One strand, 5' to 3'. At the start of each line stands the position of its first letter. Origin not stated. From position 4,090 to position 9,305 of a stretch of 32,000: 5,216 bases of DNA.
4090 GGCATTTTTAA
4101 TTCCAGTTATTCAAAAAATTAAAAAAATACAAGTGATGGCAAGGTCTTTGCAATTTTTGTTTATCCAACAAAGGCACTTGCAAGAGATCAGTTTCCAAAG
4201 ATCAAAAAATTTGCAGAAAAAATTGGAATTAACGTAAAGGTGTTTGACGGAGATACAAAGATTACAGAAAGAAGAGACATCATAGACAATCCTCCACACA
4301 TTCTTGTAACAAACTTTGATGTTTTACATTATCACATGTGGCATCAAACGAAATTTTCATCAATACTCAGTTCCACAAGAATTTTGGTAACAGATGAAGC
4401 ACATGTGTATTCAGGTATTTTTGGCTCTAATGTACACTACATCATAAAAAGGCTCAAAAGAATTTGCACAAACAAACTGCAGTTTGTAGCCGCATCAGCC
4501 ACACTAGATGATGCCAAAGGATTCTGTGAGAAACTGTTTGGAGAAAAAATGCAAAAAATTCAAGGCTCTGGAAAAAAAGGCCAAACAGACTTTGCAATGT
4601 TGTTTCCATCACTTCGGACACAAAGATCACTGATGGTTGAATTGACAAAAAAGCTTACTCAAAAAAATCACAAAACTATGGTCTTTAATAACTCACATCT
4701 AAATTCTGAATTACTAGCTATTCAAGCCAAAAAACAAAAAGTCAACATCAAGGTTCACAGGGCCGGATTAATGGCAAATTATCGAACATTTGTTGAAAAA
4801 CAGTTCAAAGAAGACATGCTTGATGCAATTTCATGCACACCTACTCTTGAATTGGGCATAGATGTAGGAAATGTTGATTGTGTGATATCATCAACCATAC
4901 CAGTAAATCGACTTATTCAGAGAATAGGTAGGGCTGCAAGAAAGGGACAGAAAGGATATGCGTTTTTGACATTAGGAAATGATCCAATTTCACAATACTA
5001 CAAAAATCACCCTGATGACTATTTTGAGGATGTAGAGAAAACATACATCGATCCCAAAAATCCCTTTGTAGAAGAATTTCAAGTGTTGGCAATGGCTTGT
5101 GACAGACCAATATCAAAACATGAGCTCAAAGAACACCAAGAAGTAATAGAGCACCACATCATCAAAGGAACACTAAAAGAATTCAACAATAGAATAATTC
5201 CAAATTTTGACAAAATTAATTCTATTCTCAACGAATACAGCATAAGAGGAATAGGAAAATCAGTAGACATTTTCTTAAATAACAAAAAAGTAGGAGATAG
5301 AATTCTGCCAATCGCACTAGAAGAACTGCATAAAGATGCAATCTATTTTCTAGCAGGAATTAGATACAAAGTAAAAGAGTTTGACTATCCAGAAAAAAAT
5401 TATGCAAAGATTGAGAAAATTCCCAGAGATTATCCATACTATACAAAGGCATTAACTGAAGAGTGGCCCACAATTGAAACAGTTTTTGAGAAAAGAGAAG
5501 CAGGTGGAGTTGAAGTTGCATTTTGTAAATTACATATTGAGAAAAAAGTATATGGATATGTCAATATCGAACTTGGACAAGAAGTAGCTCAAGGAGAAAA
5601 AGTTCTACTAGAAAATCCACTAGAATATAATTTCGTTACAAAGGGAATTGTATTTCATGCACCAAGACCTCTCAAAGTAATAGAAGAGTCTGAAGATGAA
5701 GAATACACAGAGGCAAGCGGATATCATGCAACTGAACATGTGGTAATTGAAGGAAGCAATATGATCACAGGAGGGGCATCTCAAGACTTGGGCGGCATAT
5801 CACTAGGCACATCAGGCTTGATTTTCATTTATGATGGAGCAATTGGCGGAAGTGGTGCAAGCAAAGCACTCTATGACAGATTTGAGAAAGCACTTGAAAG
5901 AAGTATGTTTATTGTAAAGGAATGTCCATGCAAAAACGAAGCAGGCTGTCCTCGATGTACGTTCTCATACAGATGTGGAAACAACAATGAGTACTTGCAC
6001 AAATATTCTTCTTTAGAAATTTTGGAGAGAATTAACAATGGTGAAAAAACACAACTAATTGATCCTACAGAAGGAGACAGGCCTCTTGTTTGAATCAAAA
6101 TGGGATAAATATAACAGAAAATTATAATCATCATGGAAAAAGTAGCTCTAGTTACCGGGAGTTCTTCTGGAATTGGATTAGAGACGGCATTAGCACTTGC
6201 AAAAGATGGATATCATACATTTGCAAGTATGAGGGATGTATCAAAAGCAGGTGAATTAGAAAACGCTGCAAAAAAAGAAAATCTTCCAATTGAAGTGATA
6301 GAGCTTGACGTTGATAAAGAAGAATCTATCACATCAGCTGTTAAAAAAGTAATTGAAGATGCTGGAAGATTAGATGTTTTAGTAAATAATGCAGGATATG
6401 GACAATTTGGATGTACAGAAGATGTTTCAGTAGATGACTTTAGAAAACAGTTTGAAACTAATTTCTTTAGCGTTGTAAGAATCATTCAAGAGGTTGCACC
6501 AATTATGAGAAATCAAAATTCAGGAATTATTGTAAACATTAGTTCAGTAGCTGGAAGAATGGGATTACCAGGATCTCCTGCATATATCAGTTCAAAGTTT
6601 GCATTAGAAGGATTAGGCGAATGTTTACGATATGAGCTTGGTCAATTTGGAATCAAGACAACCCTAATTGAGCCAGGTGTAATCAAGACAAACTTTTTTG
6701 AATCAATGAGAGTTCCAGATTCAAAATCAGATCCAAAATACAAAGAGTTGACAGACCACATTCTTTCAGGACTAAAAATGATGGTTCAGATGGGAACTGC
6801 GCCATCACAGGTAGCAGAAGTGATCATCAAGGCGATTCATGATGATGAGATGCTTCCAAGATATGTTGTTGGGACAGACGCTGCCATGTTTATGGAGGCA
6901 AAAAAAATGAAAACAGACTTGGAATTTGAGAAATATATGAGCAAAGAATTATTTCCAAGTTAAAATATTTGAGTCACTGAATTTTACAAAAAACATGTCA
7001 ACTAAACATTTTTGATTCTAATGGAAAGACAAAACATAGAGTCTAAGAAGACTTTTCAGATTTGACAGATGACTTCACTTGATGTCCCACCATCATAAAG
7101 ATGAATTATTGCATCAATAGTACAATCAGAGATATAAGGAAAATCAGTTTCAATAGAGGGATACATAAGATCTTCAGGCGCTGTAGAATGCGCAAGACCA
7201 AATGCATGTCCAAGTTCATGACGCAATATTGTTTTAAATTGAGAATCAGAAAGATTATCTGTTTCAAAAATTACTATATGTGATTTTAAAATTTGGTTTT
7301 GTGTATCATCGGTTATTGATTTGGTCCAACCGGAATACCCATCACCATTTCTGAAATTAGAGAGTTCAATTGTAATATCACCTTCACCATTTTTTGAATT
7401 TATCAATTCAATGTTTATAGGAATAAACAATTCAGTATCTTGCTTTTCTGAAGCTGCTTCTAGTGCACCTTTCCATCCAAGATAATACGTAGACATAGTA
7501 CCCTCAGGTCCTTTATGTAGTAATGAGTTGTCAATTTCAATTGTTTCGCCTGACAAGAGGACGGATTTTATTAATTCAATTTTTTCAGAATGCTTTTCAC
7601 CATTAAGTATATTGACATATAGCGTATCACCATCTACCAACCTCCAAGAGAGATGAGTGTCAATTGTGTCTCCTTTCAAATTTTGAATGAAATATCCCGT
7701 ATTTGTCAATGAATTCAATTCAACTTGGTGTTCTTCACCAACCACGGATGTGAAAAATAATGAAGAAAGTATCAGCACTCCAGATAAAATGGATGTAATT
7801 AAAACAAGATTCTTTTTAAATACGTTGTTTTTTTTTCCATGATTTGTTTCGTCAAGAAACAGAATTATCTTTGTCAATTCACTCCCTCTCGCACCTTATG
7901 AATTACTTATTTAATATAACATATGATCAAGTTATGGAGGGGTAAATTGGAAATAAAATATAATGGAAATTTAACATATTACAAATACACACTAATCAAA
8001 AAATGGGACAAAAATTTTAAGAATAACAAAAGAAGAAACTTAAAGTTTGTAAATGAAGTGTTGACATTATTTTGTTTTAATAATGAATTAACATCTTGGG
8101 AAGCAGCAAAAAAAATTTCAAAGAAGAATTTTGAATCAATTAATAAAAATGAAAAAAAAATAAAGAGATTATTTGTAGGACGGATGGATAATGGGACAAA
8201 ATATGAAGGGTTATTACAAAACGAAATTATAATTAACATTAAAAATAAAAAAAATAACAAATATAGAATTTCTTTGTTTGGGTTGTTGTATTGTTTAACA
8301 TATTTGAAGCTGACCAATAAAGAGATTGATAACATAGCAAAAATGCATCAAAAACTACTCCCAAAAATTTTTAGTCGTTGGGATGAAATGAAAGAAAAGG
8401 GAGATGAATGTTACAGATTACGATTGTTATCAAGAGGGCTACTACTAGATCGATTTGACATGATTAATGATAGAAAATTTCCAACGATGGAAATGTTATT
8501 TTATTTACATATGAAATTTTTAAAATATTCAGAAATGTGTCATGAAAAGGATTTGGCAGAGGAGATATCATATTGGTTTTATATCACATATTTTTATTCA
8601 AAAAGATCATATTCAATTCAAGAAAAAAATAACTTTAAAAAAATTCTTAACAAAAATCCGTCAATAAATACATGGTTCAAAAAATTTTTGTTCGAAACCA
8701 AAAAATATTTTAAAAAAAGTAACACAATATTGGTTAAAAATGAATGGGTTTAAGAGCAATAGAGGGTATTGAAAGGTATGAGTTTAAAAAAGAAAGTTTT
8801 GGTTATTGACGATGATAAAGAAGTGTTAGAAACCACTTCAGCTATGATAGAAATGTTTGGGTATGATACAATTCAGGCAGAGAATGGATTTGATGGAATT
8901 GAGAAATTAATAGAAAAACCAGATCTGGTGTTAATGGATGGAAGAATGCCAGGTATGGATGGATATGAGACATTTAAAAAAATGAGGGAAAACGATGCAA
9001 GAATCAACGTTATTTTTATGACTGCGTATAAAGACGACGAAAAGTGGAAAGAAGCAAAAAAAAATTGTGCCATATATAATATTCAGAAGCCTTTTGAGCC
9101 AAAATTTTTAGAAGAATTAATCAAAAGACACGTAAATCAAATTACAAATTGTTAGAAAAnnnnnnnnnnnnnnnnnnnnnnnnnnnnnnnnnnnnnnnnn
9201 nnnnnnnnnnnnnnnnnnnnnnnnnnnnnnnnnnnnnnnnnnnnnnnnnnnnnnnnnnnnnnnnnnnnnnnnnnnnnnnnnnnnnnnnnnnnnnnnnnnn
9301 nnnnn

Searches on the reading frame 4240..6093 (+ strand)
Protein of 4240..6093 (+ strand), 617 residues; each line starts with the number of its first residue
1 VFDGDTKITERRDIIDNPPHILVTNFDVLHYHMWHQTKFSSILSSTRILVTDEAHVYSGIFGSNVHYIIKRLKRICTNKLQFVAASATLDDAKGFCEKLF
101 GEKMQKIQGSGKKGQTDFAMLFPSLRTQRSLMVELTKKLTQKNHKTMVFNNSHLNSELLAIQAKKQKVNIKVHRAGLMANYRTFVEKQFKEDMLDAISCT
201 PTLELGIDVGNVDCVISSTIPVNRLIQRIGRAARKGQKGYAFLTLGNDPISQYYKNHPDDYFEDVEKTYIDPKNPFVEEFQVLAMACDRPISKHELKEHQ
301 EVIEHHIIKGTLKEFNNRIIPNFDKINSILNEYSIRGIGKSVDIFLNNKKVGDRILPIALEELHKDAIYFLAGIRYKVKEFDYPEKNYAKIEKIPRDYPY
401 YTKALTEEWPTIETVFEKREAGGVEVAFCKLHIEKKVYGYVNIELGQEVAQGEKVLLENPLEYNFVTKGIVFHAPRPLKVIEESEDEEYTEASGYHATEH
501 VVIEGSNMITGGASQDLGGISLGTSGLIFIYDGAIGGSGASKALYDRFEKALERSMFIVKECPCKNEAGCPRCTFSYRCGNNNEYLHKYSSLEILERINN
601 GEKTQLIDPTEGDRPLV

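Call 56: search_protein_families(library=pfam, max_evalue=0.001, proteins=[window:4240-6093:+])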
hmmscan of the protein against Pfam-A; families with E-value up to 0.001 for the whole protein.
window:4240-6093:+ (617 aa): 4 families
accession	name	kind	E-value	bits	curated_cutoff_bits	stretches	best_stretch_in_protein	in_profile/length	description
PF00271.37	Helicase_C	-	1.2e-13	51.7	23.5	1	135-236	9-110/110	Helicase conserved C-terminal domain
PF09369.15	MZB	-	2.4e-13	51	24.2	1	499-574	2-80/80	MrfA Zn-binding domain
PF00270.35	DEAD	-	3.9e-11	43.4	26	1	3-90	81-161/167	DEAD/DEAH box helicase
PF22590.2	Cas3-like_C_2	-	1.8e-05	25.4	27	1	174-236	44-105/106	CRISPR-associated nuclease/helicase Cas3, C-terminal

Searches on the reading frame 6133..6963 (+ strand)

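Call 56: search_protein_families(library=pfam, max_evalue=0.001, proteins=[window:6133-6963:+])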
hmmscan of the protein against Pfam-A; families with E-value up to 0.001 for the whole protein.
window:6133-6963:+ (276 aa): 6 families
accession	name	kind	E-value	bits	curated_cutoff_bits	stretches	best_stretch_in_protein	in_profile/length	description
PF00106.31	adh_short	-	2.3e-53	181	26.6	1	3-192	1-190/195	short chain dehydrogenase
PF13561.12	adh_short_C2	-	5e-39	134.7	27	1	11-193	5-185/236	Enoyl-(Acyl carrier protein) reductase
PF08659.16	KR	-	1.5e-11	44.9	22.6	1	5-163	3-161/180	KR domain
PF08643.16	DUF1776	-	2.3e-06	27.7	25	1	82-203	96-211/294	Fungal family of unknown function (DUF1776)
PF05368.20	NmrA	-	4.4e-06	26.9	27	1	2-73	2-70/298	NmrA-like family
PF23441.1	SDR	-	0.00068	19.5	27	1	5-198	10-208/258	SDR-like rossmann domain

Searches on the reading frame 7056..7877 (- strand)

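Call 56: search_protein_families(library=pfam, max_evalue=0.001, proteins=[window:7056-7877:-])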
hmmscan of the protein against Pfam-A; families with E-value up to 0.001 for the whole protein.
window:7056-7877:- (273 aa): 2 families
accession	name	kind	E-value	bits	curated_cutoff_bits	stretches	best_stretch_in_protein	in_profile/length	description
PF00413.30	Peptidase_M10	-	1.6e-08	35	24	1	209-261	103-158/159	Matrixin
PF10462.15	Peptidase_M66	-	0.00089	18.8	20.6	0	211-236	189-214/306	Peptidase M66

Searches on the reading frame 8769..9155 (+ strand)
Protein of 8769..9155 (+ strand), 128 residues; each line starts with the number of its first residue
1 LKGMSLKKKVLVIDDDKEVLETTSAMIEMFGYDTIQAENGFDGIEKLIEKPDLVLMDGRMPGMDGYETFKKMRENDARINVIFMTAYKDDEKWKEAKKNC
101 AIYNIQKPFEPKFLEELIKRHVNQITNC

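Call 57: search_protein_families(library=pfam, max_evalue=0.001, proteins=[window:8769-9155:+])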
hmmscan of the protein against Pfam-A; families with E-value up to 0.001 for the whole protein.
window:8769-9155:+ (128 aa): 1 family
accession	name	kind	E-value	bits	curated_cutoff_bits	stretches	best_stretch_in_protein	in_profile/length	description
PF00072.30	Response_reg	-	5.4e-24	84.9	30.2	1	10-118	1-110/111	Response regulator receiver domain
